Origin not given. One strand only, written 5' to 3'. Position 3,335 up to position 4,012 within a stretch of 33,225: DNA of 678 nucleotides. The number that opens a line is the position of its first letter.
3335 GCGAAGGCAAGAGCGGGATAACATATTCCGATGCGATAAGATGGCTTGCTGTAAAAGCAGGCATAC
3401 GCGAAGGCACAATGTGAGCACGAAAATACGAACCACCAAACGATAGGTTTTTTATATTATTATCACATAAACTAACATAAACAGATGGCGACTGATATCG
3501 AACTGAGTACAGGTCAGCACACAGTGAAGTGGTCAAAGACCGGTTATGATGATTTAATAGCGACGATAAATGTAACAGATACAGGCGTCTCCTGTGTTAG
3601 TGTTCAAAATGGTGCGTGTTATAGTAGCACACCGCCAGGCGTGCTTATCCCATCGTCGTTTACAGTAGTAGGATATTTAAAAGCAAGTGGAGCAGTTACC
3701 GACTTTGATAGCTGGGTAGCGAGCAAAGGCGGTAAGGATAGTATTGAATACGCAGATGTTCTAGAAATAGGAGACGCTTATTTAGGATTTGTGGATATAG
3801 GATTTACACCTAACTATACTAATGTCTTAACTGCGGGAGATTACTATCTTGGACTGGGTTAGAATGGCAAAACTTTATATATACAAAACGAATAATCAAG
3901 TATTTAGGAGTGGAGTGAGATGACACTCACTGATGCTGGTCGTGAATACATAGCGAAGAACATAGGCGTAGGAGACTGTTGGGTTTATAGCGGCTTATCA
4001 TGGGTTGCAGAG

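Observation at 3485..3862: A small protein begins with the part of the module that other proteins lack (candidate complement of the split domain)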

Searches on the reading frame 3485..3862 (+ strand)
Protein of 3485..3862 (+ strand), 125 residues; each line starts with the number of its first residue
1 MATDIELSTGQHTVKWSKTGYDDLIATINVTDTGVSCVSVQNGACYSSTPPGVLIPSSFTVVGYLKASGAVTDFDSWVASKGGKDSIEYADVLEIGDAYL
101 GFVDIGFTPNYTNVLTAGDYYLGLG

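Call 9: search_protein_families(library=pfam, proteins=[window:3485-3862:+], max_evalue=0.1)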
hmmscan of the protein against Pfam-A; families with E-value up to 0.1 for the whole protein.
window:3485-3862:+ (125 aa): 2 families
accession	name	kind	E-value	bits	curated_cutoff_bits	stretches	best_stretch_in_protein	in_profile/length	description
PF08308.17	PEGA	-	3.8e-05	23.9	20.8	1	5-33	29-58/71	PEGA domain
PF20608.4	Phage_tube_C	-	0.00014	22.6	24.1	1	2-33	50-81/82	Phage tail tube protein C-terminal domain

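Call 10: search_protein_families(library=phrogs, proteins=[window:3485-3862:+], max_evalue=0.01)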
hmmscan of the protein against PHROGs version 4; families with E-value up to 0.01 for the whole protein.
window:3485-3862:+ (125 aa): 0 families

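Call 11: find_homologous_proteins(query=window:3485-3859:+, max_evalue=0.01)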
Query window:3485-3859:+ (125 aa): 16 proteins with E <= 0.01 among 27 candidates.
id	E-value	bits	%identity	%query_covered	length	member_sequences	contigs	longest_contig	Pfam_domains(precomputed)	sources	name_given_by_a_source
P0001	1.5e-76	272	100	100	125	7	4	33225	-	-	-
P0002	1.4e-70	253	95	100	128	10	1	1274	-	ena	-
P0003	1.2e-64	234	89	100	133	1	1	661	-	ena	-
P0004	2.5e-57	210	82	100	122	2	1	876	-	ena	-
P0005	1.4e-54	201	80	100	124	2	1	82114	-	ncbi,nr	ncbi:MAG: hypothetical protein N2V72_00240 [Methanophagales archaeon]|nr:hypothetical protein [Metha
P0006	1.2e-53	198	78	100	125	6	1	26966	-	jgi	-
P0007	1.3e-52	195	77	100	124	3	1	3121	-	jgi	-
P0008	9.3e-43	163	65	98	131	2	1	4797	-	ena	-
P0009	2.0e-37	146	61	98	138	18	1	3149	-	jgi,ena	-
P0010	1.9e-28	117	87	53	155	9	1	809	-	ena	-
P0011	4.5e-27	112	50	97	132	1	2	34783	-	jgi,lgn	-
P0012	2.4e-26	110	72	59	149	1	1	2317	-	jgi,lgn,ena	-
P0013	7.3e-24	102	70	59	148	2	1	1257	-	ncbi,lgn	-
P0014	1.4e-23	101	71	60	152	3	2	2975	-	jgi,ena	-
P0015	1.7e-18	85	63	59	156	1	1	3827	-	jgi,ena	-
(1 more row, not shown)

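Call 14: find_encoding_contigs(protein=P0005, flank=10000, max_places=3)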
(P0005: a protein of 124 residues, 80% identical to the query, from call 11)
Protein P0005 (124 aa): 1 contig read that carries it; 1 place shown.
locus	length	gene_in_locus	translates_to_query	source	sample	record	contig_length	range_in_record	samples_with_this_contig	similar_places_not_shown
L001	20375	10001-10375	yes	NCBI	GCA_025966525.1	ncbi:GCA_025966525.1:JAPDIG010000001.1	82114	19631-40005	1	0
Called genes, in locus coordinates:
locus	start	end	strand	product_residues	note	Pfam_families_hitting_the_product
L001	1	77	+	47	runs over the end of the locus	-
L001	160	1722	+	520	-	PF13489:Methyltransf_23, PF01209:Ubie_methyltran (weak), PF08241:Methyltransf_11, PF08242:Methyltransf_12 (weak), PF13649:Methyltransf_25, PF13847:Methyltransf_31 (weak)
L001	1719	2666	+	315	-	-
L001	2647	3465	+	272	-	PF02826:2-Hacid_dh_C, PF03721:UDPG_MGDP_dh_N, PF00984:UDPG_MGDP_dh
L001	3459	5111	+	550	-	PF02543:Carbam_trans_N, PF00814:TsaD (weak), PF22521:HypF_C_2 (weak), PF16861:Carbam_trans_C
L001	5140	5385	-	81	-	-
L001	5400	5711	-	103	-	-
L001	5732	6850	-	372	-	-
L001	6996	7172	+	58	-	-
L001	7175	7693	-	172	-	-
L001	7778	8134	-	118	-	-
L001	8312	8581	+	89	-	-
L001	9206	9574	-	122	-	-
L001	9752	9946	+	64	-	-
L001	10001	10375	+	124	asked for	-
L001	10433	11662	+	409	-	-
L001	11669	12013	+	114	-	-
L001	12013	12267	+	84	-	-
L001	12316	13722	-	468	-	PF07282:Cas12f1-like_TNB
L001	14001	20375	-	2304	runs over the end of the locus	PF02369:Big_1 (faint), PF00801:PKD (weak), PF18911:PKD_4, PF00801:PKD (weak), PF18911:PKD_4 (weak)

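Call 24: find_encoding_contigs(protein=P0011, flank=10000, max_places=3)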
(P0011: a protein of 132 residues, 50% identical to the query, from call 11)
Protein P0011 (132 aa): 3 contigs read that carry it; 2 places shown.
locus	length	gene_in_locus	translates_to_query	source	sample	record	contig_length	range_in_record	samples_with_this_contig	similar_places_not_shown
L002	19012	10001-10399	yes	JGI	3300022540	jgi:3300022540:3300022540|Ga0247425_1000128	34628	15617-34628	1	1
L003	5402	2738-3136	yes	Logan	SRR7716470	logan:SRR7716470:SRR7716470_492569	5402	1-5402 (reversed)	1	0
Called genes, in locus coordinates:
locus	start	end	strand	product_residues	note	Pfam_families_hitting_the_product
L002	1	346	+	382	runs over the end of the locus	PF01041:DegT_DnrJ_EryC1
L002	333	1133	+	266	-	PF22537:WbmS-like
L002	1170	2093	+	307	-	PF14527:LAGLIDADG_WhiA (faint), PF14528:LAGLIDADG_3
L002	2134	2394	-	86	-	-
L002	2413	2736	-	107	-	-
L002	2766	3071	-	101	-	-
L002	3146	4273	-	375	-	-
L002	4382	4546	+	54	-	-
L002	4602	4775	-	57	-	-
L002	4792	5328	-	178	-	-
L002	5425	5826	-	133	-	PF23621:BP74_N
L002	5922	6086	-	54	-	-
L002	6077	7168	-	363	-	-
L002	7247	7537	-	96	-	-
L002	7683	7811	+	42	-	-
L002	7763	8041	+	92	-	-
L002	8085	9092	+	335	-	PF14528:LAGLIDADG_3 (faint)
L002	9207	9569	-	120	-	-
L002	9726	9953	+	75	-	-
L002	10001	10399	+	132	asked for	-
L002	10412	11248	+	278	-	-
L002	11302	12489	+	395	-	-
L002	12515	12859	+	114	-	-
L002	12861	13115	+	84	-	-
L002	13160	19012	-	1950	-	?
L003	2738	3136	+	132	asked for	-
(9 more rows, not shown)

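Call 25: find_encoding_contigs(protein=P0006, flank=10000, max_places=3)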
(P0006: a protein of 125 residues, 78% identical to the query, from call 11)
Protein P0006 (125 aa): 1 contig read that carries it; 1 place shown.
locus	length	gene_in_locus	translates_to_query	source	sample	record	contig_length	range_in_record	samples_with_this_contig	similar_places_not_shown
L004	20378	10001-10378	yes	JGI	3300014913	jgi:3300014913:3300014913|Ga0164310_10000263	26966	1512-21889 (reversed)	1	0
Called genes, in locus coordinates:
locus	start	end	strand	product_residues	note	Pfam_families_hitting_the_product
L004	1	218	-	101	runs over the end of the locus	PF09947:DUF2180 (weak)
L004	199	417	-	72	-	PF09834:DUF2061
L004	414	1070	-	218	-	PF01507:PAPS_reduct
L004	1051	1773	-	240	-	PF03358:FMN_red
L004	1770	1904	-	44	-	-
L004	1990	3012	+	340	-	-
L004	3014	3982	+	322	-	-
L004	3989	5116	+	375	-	PF01041:DegT_DnrJ_EryC1, PF00266:Aminotran_5 (faint), PF01053:Cys_Met_Meta_PP (weak)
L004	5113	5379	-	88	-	-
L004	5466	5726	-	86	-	-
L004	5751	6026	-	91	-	-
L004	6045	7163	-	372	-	-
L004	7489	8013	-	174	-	-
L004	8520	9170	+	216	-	PF14528:LAGLIDADG_3 (weak)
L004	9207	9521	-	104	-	-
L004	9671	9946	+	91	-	-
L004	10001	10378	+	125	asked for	-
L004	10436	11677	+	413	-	-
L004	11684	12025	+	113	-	-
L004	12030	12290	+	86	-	-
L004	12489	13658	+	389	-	PF01385:OrfB_IS605, PF07282:Cas12f1-like_TNB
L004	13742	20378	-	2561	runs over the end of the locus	PF02369:Big_1 (faint), PF13715:CarbopepD_reg_2 (faint), PF24107:DUF7382 (faint), PF13620:CarboxypepD_reg (weak), PF00565:SNase (weak), PF00801:PKD (weak), PF18911:PKD_4 (weak)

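Call 29: find_related_loci(query=window:3485-3859:+, collection=viral_contigs, flank=10000)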
Query window:3485-3859:+ (125 aa) in viral_contigs; peptide patterns used: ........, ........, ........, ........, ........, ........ (x = any residue, [..] = any of these).
10 stretches matched a pattern, but none encodes a relative of the query by tblastn (E <= 1e-3).

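Call 40: search_protein_representatives(alignment_id=A1)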
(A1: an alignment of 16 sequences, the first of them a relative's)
Query: 16 sequences, 123 profile positions. Proteins with E-value up to 0.001 (for the whole library): 382; up to 1e-10: 119; up to 1e-30: 14. The best 150 are listed.
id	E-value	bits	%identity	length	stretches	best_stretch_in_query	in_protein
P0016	3.5e-43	162.8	-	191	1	2-121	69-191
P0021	1.5e-41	157.5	-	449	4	4-69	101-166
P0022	5.6e-40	152.4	-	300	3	3-68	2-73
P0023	9.1e-37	142.1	-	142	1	1-121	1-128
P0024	1.3e-35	138.3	-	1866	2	4-94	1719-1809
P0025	1.8e-35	137.9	-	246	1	2-121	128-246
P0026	4.7e-34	133.3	-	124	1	1-121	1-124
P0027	7.5e-34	132.6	-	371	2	5-117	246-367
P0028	3.1e-33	130.6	-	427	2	4-120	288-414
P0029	3.9e-33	130.3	-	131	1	1-121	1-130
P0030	8.7e-33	129.2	-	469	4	5-68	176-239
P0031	1.5e-32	128.4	-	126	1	5-121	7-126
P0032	1.3e-31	125.4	-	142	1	4-118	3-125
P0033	1.3e-31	125.4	-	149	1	4-118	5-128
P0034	1.1e-30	122.4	-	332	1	2-120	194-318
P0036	1.7e-29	118.6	-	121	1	4-123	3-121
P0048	1.1e-25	106.3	-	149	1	1-121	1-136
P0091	1.3e-17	80.2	-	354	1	3-97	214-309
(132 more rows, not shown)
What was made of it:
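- Closest known: PEGA domain. Different: The back half carries an extra Cys-Cys hairpin and forms a distinct subfamily of 382 representative clusters (call 40).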

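Call 49: find_related_loci(query=A1, collection=metagenome_contigs, flank=10000)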
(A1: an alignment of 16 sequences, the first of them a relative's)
Query A1 (125 aa) in metagenome_contigs; peptide patterns used: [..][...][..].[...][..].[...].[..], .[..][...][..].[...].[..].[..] (x = any residue, [..] = any of these).
118 stretches matched a pattern; 30 encode a relative of the query (tblastn E <= 1e-3); 30 distinct loci.
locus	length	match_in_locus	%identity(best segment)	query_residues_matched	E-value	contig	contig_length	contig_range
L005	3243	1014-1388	98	1-125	3e-80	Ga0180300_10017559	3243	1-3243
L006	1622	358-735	95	1-125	5e-80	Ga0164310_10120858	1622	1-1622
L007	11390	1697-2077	96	1-125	8e-76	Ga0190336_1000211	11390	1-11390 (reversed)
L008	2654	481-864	92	1-125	2e-73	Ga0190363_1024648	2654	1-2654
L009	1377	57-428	82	1-125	2e-63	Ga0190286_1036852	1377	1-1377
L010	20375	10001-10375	78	1-125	2e-58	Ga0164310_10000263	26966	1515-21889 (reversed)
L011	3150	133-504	76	1-125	1e-56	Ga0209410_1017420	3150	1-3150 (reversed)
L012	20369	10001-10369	67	1-123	2e-49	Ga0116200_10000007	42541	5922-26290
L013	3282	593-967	66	1-123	2e-46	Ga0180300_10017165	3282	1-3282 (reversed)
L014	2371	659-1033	62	1-123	5e-43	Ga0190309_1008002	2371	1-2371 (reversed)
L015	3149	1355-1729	61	1-123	2e-42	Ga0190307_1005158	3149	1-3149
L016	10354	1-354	64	8-123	1e-41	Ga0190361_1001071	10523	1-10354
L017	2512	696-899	93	1-66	3e-36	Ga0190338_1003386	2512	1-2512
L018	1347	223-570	50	2-123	2e-34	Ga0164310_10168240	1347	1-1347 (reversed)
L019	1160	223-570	49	2-123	4e-34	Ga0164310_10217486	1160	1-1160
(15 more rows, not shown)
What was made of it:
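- Tried and rejected: A1 was used instead (call 49).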

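Call 76: find_encoding_contigs(protein=P0024, flank=10000, max_places=2)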
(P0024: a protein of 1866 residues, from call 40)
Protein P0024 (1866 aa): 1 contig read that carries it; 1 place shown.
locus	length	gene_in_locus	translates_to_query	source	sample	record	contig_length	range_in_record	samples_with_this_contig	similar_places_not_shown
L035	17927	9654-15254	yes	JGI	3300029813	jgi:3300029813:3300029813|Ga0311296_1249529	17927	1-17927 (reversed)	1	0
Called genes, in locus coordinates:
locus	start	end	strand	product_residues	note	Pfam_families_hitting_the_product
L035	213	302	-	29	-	-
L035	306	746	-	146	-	-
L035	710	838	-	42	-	-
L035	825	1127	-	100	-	-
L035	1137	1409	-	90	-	-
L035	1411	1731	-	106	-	-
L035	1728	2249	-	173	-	-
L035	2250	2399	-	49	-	-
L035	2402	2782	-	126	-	-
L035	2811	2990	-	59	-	-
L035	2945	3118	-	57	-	-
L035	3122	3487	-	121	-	-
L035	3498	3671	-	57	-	-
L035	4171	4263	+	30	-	-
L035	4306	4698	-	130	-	-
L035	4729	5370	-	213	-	-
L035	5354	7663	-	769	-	PF09250:Prim-Pol, PF01807:Zn_ribbon_DnaG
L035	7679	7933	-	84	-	-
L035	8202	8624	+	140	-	-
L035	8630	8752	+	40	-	-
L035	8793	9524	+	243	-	PF07505:DUF5131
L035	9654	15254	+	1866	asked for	PF13620:CarboxypepD_reg (faint), PF00801:PKD (faint), PF08308:PEGA (faint), PF18911:PKD_4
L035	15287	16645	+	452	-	PF08308:PEGA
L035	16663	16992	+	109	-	-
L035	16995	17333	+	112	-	-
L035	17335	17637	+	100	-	-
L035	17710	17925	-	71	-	?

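Call 79: find_encoding_contigs(protein=P0091, flank=10000, max_places=2)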
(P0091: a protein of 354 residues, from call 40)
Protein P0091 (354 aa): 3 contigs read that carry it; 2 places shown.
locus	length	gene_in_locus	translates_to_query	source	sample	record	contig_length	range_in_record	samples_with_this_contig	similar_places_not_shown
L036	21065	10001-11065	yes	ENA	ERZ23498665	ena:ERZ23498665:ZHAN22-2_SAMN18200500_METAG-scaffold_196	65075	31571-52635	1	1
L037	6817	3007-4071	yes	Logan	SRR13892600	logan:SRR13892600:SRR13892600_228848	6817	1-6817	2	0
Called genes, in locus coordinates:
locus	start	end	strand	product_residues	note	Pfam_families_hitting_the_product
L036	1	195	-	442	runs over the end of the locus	-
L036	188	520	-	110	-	PF26788:DUF8260 (faint)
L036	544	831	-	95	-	-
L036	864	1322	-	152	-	-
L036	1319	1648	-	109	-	-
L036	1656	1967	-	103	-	-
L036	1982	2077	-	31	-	-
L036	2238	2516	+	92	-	-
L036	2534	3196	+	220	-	-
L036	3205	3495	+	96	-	-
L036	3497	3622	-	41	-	-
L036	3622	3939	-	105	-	-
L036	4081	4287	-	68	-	-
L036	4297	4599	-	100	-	-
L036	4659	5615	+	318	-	PF00535:Glycos_transf_2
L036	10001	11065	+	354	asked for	PF08308:PEGA (weak)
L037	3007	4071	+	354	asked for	PF08308:PEGA (weak)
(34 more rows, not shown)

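Call 80: find_encoding_contigs(protein=P0036, flank=10000, max_places=2)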
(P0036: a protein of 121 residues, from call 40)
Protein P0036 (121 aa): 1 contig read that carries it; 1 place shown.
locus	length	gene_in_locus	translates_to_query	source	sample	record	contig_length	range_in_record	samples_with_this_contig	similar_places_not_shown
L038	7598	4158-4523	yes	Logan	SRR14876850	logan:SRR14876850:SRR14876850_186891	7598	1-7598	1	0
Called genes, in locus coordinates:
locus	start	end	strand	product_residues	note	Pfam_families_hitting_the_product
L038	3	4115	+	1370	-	?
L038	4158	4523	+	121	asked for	-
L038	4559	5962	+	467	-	-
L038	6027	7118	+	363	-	-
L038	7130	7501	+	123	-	-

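Call 81: find_encoding_contigs(protein=P0033, flank=10000, max_places=2)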
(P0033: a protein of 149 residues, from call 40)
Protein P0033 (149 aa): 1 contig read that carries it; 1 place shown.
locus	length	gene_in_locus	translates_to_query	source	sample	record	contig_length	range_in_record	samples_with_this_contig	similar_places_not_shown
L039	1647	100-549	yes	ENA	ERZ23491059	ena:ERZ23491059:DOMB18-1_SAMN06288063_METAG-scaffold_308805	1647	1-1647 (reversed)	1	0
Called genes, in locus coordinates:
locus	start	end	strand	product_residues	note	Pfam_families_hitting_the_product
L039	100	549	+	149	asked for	-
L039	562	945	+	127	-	-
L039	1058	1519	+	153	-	-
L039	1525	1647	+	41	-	?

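Call 86: find_related_loci(query=A1, collection=genome_contigs, flank=10000)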
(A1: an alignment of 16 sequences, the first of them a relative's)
Query A1 (125 aa) in genome_contigs; peptide patterns used: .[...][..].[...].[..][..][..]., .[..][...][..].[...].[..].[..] (x = any residue, [..] = any of these).
26 stretches matched a pattern; 2 encode a relative of the query (tblastn E <= 1e-3); 2 distinct loci.
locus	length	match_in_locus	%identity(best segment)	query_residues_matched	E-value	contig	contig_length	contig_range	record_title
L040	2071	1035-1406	80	1-125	7e-61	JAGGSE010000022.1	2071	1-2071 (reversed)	MAG: bacterium isolate AUK014 PB_MANV_014_c_000000002956, whole genome shotgun sequence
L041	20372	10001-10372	80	1-125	8e-60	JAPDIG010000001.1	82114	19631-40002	MAG: Methanophagales archaeon isolate FWG147 FWG147_ANME1qexz01_contig001_0082114bp, whole genome shotgun sequence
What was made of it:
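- Tried and rejected: GTDB genomes: the scan found only the 82-kb Methanophagales MAG contig and one 2-kb contig (call 86).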

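Call 89: find_encoding_contigs(protein=P0026, flank=10000, max_places=1)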
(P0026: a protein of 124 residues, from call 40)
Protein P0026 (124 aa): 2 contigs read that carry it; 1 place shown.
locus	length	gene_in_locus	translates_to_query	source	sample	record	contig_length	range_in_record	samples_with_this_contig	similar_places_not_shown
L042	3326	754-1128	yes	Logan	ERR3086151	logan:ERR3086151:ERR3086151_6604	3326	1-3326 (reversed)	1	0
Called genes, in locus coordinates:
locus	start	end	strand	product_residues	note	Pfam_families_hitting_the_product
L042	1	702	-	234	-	?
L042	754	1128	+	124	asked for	-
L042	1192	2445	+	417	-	-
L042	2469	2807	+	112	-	-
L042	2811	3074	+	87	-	-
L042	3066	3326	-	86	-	?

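Call 90: find_encoding_contigs(protein=P0029, flank=10000, max_places=1)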
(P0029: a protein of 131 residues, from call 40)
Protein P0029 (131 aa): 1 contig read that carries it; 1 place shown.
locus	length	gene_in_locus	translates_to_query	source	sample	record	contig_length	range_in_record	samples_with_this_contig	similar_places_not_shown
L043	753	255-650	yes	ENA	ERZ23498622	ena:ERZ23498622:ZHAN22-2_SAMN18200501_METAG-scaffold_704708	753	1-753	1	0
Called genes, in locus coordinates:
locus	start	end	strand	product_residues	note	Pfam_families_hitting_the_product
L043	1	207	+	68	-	?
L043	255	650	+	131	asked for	-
